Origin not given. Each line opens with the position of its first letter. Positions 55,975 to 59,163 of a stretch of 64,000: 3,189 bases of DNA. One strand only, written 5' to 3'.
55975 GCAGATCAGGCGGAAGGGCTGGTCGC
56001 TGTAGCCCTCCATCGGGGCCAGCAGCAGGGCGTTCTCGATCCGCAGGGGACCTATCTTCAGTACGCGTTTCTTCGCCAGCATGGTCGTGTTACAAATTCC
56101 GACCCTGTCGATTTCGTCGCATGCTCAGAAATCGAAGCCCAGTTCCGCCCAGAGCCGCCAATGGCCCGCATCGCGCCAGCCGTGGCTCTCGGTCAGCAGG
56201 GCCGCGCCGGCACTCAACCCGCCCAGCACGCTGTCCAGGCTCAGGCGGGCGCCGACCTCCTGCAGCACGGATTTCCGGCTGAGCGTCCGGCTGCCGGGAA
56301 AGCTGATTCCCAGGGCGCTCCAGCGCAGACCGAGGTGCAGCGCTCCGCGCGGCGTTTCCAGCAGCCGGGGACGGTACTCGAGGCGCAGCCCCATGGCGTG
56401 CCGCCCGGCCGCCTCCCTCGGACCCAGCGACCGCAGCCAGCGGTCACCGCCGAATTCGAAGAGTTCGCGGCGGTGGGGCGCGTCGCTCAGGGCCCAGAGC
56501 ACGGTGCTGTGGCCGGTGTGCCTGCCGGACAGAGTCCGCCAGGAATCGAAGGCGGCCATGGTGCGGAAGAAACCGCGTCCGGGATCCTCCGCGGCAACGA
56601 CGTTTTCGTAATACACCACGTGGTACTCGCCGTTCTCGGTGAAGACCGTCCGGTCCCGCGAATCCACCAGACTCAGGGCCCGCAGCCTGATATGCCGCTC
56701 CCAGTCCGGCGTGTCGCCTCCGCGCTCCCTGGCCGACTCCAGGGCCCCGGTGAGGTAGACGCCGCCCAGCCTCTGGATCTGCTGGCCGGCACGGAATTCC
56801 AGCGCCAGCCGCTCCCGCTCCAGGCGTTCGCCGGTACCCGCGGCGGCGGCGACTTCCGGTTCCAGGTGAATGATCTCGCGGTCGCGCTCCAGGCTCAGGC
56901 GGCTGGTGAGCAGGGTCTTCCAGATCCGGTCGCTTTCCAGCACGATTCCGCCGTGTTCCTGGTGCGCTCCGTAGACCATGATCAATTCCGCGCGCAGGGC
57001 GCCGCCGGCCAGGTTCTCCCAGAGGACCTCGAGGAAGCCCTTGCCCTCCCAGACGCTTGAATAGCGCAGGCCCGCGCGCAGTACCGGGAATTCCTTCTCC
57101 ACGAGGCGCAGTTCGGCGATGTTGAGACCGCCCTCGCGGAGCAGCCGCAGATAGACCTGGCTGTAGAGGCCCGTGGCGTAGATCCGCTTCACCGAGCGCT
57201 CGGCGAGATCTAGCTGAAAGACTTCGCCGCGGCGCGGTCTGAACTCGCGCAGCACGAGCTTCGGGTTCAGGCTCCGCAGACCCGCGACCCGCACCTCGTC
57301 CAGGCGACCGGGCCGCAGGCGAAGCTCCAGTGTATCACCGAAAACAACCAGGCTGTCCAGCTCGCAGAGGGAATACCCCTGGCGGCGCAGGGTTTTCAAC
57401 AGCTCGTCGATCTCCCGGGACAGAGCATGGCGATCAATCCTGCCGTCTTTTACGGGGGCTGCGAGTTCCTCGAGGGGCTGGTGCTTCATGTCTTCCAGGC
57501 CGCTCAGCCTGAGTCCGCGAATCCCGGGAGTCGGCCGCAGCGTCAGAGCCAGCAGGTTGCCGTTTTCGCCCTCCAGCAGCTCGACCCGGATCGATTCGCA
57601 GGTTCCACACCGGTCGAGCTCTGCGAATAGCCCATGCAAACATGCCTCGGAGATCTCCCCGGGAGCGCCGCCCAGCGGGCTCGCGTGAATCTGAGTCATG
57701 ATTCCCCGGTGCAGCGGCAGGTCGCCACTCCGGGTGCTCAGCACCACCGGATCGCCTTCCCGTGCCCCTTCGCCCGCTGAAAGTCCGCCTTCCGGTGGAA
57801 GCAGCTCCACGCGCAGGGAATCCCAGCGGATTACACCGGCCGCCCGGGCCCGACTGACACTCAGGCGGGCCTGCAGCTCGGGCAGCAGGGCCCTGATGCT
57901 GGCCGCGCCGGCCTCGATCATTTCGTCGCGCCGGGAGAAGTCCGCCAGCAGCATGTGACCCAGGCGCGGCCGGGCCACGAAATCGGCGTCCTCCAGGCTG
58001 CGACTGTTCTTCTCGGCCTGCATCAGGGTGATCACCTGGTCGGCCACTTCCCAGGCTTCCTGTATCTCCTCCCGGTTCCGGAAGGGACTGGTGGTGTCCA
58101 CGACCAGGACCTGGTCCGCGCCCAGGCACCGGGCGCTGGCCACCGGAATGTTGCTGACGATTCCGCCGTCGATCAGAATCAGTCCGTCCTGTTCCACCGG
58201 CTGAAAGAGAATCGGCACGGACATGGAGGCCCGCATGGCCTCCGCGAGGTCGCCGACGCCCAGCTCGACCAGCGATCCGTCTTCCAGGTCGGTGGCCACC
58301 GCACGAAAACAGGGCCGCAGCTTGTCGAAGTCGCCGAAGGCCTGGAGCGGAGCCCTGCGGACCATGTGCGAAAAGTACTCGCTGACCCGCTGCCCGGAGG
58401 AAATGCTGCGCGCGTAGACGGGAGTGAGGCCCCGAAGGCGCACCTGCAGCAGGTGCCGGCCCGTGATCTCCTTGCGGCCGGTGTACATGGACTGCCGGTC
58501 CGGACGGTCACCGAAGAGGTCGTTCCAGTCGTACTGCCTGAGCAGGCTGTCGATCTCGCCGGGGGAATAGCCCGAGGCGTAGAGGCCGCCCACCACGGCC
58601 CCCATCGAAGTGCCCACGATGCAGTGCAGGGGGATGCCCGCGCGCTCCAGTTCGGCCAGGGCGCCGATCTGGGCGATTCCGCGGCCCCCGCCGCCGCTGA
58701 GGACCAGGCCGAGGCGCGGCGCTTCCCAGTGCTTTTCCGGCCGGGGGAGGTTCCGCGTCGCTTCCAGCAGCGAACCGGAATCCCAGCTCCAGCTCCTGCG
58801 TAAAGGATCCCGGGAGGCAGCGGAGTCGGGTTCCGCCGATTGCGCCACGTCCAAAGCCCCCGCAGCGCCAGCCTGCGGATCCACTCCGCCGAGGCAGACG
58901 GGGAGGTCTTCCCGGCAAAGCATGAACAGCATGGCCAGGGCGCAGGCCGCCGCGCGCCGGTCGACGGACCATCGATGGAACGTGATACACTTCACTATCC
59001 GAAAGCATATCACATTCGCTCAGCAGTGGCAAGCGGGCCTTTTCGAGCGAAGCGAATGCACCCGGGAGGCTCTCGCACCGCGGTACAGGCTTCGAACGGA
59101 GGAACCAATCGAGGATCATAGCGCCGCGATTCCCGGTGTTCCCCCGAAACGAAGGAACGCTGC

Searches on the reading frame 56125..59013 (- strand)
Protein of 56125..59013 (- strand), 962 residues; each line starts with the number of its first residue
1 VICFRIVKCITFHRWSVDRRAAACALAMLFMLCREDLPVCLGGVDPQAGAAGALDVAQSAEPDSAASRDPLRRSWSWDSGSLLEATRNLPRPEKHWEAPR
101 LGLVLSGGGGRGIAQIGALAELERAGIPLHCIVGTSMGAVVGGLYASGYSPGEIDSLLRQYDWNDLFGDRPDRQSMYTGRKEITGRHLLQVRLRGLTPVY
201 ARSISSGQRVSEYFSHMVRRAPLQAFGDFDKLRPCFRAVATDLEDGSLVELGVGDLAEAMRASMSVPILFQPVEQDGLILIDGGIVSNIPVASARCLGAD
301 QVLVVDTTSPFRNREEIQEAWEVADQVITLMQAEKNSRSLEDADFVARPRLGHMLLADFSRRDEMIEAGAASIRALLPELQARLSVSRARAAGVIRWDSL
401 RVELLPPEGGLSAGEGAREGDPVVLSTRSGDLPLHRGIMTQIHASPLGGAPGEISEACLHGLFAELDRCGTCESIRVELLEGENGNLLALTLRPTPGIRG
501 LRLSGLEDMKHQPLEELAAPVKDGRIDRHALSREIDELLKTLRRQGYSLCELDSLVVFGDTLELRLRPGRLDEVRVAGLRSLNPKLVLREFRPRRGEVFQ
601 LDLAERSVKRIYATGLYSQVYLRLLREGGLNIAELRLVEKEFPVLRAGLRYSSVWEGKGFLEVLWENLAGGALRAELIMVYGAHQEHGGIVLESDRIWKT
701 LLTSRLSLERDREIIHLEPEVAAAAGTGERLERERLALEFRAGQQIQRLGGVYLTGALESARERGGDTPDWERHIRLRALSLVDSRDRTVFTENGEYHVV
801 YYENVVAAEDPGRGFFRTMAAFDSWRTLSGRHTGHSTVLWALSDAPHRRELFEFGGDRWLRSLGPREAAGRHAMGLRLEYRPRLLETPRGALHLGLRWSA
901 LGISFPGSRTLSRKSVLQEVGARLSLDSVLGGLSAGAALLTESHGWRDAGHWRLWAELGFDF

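Call 21: search_protein_families(library=pfam, proteins=[window:56125-59013:-], max_evalue=0.001)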
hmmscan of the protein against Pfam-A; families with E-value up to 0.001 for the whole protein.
window:56125-59013:- (962 aa): 1 family
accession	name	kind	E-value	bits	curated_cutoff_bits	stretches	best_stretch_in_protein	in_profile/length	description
PF01734.28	Patatin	-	2.7e-32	113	27.7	1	103-294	1-190/191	Patatin-like phospholipase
